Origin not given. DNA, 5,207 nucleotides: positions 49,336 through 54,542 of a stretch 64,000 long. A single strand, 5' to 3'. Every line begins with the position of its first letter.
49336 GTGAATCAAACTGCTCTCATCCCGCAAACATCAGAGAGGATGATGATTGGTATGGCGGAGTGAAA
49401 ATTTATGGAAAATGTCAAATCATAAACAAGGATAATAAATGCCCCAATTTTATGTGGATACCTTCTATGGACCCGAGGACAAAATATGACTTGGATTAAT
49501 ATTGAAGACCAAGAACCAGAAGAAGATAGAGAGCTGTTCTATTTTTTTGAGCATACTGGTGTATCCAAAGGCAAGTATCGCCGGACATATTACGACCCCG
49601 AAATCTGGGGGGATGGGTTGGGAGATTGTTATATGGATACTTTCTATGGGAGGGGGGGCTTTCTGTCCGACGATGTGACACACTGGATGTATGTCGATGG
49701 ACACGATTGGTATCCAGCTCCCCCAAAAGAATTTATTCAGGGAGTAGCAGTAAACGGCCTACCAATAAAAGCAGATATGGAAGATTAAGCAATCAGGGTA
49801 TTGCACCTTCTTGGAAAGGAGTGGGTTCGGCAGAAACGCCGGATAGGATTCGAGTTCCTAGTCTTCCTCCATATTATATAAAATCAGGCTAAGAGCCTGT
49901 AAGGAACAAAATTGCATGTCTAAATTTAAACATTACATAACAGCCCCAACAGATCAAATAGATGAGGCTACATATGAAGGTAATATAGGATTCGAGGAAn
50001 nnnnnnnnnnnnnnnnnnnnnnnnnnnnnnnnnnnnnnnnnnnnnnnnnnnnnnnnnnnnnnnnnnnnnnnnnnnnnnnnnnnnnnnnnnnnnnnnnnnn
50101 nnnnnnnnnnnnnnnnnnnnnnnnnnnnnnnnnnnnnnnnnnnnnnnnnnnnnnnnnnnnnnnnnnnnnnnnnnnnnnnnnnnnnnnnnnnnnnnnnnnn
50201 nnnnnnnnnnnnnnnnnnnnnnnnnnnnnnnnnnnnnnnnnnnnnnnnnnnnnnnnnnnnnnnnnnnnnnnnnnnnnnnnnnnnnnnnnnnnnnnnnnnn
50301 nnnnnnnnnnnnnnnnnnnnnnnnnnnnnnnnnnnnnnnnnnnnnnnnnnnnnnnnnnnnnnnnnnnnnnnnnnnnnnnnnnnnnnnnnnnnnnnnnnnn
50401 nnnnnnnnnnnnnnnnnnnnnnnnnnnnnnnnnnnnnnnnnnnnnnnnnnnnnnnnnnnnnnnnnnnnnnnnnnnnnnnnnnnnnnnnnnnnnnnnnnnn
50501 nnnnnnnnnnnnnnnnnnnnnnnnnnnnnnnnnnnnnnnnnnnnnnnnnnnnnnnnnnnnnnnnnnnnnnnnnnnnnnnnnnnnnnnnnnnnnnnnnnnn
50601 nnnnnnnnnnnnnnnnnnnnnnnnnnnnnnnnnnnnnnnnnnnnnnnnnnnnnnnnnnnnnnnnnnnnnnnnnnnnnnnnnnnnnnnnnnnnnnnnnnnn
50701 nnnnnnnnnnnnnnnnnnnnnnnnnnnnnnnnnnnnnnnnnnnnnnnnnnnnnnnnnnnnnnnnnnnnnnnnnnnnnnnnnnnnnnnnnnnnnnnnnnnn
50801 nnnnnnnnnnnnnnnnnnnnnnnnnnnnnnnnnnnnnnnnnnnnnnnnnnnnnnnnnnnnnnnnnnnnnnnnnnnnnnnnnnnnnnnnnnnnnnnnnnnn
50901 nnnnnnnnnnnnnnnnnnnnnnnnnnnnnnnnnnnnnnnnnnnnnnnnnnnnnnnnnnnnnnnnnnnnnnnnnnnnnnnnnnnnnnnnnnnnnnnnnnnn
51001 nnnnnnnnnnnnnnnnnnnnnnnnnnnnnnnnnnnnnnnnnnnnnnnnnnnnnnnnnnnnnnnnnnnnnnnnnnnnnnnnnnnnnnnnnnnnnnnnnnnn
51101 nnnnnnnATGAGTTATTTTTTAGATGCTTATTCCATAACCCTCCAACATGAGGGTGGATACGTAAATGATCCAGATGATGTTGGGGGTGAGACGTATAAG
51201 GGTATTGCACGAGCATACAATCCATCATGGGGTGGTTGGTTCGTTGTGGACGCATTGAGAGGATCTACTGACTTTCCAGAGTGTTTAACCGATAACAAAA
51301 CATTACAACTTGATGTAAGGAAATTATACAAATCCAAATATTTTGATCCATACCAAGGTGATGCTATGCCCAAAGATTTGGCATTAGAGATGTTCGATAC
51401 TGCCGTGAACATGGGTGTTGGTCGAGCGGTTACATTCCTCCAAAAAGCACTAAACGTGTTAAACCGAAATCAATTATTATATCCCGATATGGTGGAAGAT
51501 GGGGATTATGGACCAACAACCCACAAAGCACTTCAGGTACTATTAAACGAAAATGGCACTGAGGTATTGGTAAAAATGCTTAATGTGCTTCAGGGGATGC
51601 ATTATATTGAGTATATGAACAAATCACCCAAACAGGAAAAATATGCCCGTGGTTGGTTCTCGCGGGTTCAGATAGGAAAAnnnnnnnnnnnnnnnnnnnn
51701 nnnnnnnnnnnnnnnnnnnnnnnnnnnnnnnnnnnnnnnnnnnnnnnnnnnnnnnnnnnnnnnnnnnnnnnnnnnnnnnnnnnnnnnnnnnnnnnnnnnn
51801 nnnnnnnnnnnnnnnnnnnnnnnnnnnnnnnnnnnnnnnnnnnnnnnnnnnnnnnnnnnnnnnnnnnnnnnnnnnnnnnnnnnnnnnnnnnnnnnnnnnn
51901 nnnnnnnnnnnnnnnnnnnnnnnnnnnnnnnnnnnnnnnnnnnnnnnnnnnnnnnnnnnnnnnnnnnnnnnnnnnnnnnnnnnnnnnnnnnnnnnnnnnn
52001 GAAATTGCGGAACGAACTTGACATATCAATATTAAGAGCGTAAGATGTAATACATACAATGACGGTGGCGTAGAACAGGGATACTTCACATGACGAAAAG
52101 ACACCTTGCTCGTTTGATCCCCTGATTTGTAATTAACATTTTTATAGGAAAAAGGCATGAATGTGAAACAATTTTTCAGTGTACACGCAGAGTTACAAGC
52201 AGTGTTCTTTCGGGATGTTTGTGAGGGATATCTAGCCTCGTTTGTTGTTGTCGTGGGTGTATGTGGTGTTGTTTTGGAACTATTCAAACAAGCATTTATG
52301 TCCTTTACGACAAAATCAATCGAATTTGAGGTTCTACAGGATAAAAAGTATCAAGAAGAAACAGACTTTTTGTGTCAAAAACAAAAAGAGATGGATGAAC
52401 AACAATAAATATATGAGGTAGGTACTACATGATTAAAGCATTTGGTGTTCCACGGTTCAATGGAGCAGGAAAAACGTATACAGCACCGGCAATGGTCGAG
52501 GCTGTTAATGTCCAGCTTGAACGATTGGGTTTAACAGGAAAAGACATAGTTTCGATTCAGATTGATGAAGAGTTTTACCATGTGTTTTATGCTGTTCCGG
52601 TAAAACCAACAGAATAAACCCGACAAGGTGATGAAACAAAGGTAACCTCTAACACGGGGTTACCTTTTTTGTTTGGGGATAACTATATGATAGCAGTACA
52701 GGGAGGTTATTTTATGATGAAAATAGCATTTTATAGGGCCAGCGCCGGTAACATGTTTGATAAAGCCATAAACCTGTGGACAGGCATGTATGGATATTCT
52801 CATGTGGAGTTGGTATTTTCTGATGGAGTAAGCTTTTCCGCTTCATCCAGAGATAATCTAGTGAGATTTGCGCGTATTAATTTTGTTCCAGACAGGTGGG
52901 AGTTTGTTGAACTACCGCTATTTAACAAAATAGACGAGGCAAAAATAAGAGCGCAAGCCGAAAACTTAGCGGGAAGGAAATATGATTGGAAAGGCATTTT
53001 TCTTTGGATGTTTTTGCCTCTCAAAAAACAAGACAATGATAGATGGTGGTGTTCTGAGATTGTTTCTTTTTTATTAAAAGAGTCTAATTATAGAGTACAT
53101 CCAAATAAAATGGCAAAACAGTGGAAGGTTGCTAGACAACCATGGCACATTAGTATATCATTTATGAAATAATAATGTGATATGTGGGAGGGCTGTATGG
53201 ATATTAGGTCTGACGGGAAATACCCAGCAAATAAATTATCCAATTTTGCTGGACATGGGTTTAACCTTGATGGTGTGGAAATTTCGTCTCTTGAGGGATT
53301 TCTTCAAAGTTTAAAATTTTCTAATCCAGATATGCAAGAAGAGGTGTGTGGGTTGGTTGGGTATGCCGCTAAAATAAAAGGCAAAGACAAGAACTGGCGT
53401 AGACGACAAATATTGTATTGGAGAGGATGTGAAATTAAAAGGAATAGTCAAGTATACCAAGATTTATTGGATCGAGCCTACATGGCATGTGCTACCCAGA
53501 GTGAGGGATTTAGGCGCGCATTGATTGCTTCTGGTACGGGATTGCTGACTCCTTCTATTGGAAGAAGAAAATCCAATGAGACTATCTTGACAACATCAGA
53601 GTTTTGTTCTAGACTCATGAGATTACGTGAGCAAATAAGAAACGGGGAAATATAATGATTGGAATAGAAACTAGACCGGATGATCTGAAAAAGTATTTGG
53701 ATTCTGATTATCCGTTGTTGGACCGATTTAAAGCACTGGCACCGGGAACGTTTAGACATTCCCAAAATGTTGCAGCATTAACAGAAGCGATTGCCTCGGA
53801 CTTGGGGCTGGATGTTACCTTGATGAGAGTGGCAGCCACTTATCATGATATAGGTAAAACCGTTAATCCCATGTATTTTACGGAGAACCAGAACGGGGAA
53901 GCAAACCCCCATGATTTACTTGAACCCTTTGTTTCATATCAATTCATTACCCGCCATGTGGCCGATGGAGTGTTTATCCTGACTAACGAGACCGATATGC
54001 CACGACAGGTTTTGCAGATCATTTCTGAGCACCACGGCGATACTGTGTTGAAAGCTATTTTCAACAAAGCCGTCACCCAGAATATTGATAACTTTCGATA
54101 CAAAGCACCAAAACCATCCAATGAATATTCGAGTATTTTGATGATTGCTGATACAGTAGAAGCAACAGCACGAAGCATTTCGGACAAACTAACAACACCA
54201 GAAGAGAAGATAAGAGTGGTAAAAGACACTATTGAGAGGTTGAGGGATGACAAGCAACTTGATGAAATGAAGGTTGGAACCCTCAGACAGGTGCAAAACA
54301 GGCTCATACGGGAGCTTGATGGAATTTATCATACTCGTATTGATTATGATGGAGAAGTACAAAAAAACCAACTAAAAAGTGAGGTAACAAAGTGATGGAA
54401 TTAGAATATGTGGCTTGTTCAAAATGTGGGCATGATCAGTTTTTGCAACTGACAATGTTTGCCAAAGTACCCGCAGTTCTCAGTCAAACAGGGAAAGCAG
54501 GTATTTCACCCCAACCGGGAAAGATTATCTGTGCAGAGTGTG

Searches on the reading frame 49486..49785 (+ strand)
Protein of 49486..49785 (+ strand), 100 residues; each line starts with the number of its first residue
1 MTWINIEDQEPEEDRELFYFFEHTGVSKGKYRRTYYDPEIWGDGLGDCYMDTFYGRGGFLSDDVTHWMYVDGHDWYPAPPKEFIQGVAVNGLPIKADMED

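Call 82: search_protein_families(library=phrogs, proteins=[window:49486-49785:+], max_evalue=0.001)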
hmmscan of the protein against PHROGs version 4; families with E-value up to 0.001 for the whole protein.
window:49486-49785:+ (100 aa): 1 family
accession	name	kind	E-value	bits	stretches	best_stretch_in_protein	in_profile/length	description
phrog_924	-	unknown function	2e-06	28.6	1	1-82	90-152/267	-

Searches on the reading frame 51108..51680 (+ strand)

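Call 3: search_protein_families(library=pfam, proteins=[window:51108-51680:+], max_evalue=0.1)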
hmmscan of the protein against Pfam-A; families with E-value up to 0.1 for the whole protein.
window:51108-51680:+ (191 aa): 2 families
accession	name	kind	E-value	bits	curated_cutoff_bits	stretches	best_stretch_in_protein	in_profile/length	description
PF05838.17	Glyco_hydro_108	-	4e-24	85.4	21.2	1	10-103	3-85/85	Glycosyl hydrolase 108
PF09374.15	PG_binding_3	-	3.2e-13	50.1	24.6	1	106-187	1-75/76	Predicted Peptidoglycan domain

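Call 82: search_protein_families(library=phrogs, proteins=[window:51108-51680:+], max_evalue=0.001)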
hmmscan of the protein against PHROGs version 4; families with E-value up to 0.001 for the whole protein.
window:51108-51680:+ (191 aa): 2 families
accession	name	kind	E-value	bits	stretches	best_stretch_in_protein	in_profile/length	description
phrog_315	-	lysis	8.3e-39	134.6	1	4-188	335-485/677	endolysin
phrog_12853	-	unknown function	1.4e-19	71.8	1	10-143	9-130/131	-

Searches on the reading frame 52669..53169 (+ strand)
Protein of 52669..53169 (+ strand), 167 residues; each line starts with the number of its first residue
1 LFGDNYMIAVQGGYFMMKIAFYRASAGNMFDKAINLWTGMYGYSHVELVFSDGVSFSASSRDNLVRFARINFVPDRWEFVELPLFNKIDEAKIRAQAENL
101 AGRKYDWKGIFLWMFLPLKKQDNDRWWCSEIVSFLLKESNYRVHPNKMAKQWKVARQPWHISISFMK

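Call 3: search_protein_families(library=pfam, proteins=[window:52669-53169:+], max_evalue=0.1)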
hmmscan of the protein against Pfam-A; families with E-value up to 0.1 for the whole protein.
window:52669-53169:+ (167 aa): 0 families

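Call 82: search_protein_families(library=phrogs, proteins=[window:52669-53169:+], max_evalue=0.001)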
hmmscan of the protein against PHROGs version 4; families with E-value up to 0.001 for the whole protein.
window:52669-53169:+ (167 aa): 2 families
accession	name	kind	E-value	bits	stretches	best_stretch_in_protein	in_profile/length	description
phrog_1128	-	moron, auxiliary metabolic gene and host takeover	1.3e-29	104.5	1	16-155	24-171/381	enoyl-CoA hydratase/carnithine racemase-like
phrog_22304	-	unknown function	5e-05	24.4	1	74-155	4-81/85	-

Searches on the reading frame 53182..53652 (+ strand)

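Call 3: search_protein_families(library=pfam, proteins=[window:53182-53652:+], max_evalue=0.1)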
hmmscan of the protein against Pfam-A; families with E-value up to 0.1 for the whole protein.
window:53182-53652:+ (157 aa): 1 family
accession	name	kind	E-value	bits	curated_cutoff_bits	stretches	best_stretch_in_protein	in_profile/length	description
PF08010.17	Phage_30_3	-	3.1e-50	170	36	1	13-150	1-138/138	Bacteriophage protein GP30.3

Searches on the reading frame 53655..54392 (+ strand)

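Call 3: search_protein_families(library=pfam, proteins=[window:53655-54392:+], max_evalue=0.1)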
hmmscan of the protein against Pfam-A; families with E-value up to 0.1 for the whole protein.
window:53655-54392:+ (246 aa): 4 families
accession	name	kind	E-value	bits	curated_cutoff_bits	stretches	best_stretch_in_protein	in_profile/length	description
PF01966.28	HD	-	2.3e-17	63.8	22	1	32-170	1-115/116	HD domain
PF18019.7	Cas3_HD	-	0.0038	17.7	23.1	1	55-135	55-136/207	Cas3, HD domain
PF13487.12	HD_5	-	0.0043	17.2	27.2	1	30-127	12-106/170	HD domain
PF08668.18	HDOD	-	0.045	13.7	22.9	0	32-78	95-142/196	HDOD domain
